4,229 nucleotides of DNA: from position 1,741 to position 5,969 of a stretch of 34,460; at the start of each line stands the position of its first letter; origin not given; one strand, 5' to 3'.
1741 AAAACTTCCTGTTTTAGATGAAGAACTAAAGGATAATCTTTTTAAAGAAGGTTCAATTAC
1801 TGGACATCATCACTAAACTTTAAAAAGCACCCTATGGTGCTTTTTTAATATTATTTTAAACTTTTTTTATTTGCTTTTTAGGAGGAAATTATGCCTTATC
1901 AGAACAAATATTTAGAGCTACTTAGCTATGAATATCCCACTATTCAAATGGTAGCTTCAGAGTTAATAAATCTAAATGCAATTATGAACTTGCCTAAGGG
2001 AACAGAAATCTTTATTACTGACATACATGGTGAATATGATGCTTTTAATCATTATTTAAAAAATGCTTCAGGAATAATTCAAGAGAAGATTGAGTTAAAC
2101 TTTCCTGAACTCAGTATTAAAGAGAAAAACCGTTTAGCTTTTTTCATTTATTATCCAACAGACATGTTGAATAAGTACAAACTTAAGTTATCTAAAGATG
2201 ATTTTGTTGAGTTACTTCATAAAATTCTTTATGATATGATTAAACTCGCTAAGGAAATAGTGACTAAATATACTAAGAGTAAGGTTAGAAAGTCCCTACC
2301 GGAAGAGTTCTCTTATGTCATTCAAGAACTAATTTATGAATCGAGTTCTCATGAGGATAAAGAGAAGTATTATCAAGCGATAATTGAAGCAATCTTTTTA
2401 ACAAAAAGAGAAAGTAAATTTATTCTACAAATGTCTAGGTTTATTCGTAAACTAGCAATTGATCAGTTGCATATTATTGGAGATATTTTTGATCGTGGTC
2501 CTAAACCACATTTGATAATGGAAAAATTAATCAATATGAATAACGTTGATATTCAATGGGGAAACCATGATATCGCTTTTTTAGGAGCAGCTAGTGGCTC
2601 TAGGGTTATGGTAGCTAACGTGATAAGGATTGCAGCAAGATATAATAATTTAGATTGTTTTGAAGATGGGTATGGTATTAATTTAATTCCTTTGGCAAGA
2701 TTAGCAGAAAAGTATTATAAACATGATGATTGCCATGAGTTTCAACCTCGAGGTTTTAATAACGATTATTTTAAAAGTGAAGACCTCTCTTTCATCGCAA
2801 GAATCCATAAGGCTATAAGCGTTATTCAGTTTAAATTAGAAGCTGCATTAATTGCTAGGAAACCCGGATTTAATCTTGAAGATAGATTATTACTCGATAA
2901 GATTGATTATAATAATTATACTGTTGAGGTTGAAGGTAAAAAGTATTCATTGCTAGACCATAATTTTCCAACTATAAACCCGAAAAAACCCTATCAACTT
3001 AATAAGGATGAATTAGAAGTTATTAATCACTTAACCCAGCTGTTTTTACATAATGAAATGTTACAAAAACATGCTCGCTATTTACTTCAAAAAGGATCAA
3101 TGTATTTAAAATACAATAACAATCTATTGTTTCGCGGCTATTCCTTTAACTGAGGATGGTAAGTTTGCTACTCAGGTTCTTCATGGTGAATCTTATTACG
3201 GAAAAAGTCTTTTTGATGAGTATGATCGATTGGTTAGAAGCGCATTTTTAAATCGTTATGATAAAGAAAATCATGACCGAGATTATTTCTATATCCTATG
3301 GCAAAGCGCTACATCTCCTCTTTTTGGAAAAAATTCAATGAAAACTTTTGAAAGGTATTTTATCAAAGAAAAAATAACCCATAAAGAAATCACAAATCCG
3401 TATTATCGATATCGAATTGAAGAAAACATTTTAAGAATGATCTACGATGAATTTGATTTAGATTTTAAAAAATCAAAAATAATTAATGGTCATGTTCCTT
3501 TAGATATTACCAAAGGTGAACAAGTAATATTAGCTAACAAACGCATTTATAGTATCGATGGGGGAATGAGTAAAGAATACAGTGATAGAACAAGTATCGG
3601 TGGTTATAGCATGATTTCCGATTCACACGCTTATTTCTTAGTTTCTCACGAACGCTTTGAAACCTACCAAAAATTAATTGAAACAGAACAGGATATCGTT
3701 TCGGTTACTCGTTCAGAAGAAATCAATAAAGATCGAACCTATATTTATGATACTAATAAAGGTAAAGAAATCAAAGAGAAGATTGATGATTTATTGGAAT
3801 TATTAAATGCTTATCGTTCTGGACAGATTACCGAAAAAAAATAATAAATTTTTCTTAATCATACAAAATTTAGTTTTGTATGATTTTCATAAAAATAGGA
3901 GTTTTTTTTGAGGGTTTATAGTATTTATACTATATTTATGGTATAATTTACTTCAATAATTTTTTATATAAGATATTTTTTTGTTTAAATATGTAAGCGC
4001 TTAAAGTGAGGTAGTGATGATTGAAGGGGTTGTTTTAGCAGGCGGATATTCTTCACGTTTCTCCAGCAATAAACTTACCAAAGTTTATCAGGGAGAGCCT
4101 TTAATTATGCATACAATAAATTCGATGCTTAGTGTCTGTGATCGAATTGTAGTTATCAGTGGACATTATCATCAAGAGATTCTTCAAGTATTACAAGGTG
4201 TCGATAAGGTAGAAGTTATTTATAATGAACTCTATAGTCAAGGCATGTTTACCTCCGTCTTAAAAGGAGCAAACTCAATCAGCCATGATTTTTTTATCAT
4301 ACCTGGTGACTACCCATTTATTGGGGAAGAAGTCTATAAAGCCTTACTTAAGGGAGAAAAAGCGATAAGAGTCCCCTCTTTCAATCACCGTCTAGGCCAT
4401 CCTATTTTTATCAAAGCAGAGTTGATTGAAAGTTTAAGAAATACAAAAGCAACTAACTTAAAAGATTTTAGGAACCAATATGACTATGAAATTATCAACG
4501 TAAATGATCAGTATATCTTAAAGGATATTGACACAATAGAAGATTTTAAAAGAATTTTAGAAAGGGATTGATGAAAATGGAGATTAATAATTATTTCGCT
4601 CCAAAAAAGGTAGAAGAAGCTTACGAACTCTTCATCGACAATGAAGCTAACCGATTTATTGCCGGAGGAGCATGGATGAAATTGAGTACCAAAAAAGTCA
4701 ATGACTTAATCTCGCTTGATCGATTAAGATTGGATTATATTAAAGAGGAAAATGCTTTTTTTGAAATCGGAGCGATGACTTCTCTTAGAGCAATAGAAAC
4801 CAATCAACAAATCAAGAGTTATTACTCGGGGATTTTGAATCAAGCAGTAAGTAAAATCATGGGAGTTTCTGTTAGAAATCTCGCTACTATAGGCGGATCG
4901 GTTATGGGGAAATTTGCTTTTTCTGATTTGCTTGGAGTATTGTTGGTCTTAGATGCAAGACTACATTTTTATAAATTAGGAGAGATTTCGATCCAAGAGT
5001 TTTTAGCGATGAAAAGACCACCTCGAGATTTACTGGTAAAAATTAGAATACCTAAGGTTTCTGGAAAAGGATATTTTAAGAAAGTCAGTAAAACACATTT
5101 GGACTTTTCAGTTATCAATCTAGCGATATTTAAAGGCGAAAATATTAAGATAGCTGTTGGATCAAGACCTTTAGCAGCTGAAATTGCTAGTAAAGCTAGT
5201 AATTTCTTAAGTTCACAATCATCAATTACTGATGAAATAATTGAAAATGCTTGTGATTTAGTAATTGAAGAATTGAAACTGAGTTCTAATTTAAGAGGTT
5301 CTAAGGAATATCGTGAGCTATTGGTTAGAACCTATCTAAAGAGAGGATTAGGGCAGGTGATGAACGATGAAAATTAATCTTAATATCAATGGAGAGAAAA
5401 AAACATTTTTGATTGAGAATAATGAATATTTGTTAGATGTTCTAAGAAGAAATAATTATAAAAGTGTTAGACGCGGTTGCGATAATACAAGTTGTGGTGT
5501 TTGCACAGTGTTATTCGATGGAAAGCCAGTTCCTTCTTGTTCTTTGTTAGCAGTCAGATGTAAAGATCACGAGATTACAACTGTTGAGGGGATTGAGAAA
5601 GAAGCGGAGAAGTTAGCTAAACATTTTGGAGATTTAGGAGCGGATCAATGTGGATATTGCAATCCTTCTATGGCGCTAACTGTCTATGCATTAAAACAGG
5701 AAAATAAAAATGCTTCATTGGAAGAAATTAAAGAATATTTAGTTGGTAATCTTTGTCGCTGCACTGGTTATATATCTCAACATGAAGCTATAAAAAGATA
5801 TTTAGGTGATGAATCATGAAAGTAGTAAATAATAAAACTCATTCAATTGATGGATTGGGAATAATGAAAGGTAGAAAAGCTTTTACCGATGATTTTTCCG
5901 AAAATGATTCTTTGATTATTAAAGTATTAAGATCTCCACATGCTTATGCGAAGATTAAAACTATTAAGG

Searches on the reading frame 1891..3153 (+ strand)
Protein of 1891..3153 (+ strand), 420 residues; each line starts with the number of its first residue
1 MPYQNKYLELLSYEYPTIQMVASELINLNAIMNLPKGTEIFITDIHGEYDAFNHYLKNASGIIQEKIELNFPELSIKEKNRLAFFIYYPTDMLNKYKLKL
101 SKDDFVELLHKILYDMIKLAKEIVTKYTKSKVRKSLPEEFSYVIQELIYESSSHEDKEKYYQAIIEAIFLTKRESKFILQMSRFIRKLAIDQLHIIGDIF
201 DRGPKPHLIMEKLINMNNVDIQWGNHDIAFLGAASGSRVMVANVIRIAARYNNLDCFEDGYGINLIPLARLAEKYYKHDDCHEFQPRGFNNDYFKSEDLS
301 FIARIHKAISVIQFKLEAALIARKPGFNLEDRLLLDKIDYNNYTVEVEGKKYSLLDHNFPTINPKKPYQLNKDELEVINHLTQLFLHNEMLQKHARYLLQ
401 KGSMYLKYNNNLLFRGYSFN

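Call 5: search_protein_families(library=ncbifam, max_evalue=1e-10, proteins=[window:1891-3153:+])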
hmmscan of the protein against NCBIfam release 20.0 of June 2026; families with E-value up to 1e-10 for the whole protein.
window:1891-3153:+ (420 aa): 0 families

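Call 65: search_protein_families(library=pfam, max_evalue=1, proteins=[window:1891-3150:+])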
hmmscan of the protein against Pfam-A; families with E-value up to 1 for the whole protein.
window:1891-3150:+ (420 aa): 6 families
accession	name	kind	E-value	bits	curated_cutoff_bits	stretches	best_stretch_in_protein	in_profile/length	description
PF06874.16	FBPase_2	-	1.1e-165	553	27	1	6-416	1-410/639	Firmicute fructose-1,6-bisphosphatase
PF00149.33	Metallophos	-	9e-05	23.4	21.5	1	189-257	30-72/191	Calcineurin-like phosphoesterase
PF01935.23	DUF87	-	0.0019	18.8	23.2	1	35-196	50-199/220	Helicase HerA, central domain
PF20286.3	divDNApol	-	0.005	15.5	25.7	1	91-189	305-394/705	Divergent Family B DNA polymerase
PF13684.11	FakA-like_C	-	0.17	11.7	23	1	77-165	132-213/216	Fatty acid kinase subunit A-like, C-terminal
PF20701.3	HetE-N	-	0.26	12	25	1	112-183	12-81/102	Het-E N-terminal domain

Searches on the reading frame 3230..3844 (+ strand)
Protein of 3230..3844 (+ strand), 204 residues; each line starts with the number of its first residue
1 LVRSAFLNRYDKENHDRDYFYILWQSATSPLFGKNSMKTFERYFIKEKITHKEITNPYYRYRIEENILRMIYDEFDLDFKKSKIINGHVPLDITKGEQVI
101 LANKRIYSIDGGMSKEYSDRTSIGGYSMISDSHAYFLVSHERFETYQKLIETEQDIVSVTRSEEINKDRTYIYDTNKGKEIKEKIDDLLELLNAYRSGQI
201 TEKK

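Call 5: search_protein_families(library=ncbifam, max_evalue=1e-10, proteins=[window:3230-3844:+])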
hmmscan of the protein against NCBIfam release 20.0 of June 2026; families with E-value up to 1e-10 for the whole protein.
window:3230-3844:+ (204 aa): 0 families

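Call 65: search_protein_families(library=pfam, max_evalue=1, proteins=[window:3230-3841:+])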
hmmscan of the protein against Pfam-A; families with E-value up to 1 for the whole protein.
window:3230-3841:+ (204 aa): 3 families
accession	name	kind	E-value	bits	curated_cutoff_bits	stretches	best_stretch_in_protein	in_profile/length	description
PF06874.16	FBPase_2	-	3.3e-64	217.7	27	1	1-196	442-638/639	Firmicute fructose-1,6-bisphosphatase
PF03787.20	RAMPs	-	0.078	13.9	22.1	1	2-195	42-172/189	RAMP superfamily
PF18249.6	Ca_bind_SSO6904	-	0.14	12.9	25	1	59-121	15-77/90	Calcium binding protein SSO6904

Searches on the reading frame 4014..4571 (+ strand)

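Call 5: search_protein_families(library=ncbifam, max_evalue=1e-10, proteins=[window:4014-4571:+])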
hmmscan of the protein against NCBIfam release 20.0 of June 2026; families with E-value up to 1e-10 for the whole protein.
window:4014-4571:+ (185 aa): 4 families
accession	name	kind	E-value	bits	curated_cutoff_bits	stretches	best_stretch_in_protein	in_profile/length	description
TIGR03310.1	matur_MocA_YgfJ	equivalog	1.6e-34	119.6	186.45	1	5-180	2-187/188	molybdenum cofactor cytidylyltransferase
NF045665.1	NTPtran_DVU1551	equivalog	3.3e-34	118.5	315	1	4-184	2-192/359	DVU_1551 family NTP transferase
NF001457.0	PRK00317.1-3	equivalog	4e-14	52.6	164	1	2-112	1-110/200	molybdenum cofactor guanylyltransferase MobA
NF053639.1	Mfer334_fam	equivalog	2.5e-12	47.1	260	1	18-114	25-125/209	pseudomurein biosynthesis protein PmurB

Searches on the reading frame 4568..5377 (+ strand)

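Call 5: search_protein_families(library=ncbifam, max_evalue=1e-10, proteins=[window:4568-5377:+])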
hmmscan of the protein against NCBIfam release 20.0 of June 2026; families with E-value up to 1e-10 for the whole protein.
window:4568-5377:+ (269 aa): 6 families
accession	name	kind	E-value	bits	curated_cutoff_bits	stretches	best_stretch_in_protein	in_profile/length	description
NF041019.1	glyceraldDH_beta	equivalog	2.5e-30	105.7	350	1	8-263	7-279/280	glyceraldehyde dehydrogenase subunit beta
NF007427.0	PRK09971.1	equivalog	7.1e-23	81.2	287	1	5-266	3-285/292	xanthine dehydrogenase FAD-binding subunit XdhB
NF043083.1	XdhB_XDHase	equivalog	8.9e-23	80.8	310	1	5-267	3-286/289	xanthine dehydrogenase subunit XdhB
TIGR03312.1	Se_sel_red_FAD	hypoth_equivalog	6.8e-22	77.9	241.5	1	6-250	1-236/257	molybdopterin-dependent oxidoreductase FAD-binding subunit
TIGR03199.1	pucC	equivalog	5.5e-21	75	306.05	1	12-250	1-255/264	xanthine dehydrogenase subunit C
TIGR02963.1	xanthine_xdhA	equivalog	2.6e-17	62.6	467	1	6-259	192-463/468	xanthine dehydrogenase small subunit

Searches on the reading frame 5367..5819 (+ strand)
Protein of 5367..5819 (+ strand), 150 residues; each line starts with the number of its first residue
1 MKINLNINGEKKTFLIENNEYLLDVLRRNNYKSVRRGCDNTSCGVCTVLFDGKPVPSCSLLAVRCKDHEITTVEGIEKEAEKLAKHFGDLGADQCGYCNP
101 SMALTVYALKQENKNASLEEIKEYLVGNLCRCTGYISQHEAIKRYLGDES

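Call 5: search_protein_families(library=ncbifam, max_evalue=1e-10, proteins=[window:5367-5819:+])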
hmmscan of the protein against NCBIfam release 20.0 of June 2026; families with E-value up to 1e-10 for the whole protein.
window:5367-5819:+ (150 aa): 11 families
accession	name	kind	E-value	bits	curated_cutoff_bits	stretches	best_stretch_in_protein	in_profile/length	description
NF041020.1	glyceraldDH_gamma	equivalog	4.3e-40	137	290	1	1-143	11-156/164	glyceraldehyde dehydrogenase subunit gamma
NF043084.2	XdhC_XDHase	equivalog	3.7e-39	133.6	217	1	2-144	2-148/151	xanthine dehydrogenase subunit XdhC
TIGR03193.1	4hydroxCoAred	equivalog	5.8e-36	123.6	257.8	1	4-142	3-144/148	4-hydroxybenzoyl-CoA reductase subunit gamma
TIGR03198.1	pucE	equivalog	2.1e-34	118.1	254.3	1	2-144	3-147/151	xanthine dehydrogenase subunit E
TIGR03311.1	Se_dep_XDH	equivalog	1e-30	106.6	830.45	1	5-143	3-141/848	selenium-dependent xanthine dehydrogenase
NF007387.0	PRK09908.1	equivalog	6.4e-30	103.7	212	1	2-140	8-150/159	xanthine dehydrogenase iron sulfur-binding subunit XdhC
NF045668.1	pterin_aldehy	equivalog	4.9e-29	101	1100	1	2-141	2-147/905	molybdopterin-dependent aldehyde oxidoreductase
NF008514.0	PRK11433.1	equivalog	3.1e-24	85.7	322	1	1-112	51-165/218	aldehyde dehydrogenase iron-sulfur subunit PaoA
TIGR02963.1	xanthine_xdhA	equivalog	5.5e-22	78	467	1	16-142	15-154/468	xanthine dehydrogenase small subunit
TIGR02969.1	mam_aldehyde_ox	subfamily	6.9e-16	56.9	1912.3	1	16-145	17-160/1330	aldehyde oxidase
TIGR03313.1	Se_sel_red_Mo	hypoth_equivalog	6.4e-11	40.7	1101.9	1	6-142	2-141/951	molybdopterin-dependent oxidoreductase Mo/Fe-S-binding subunit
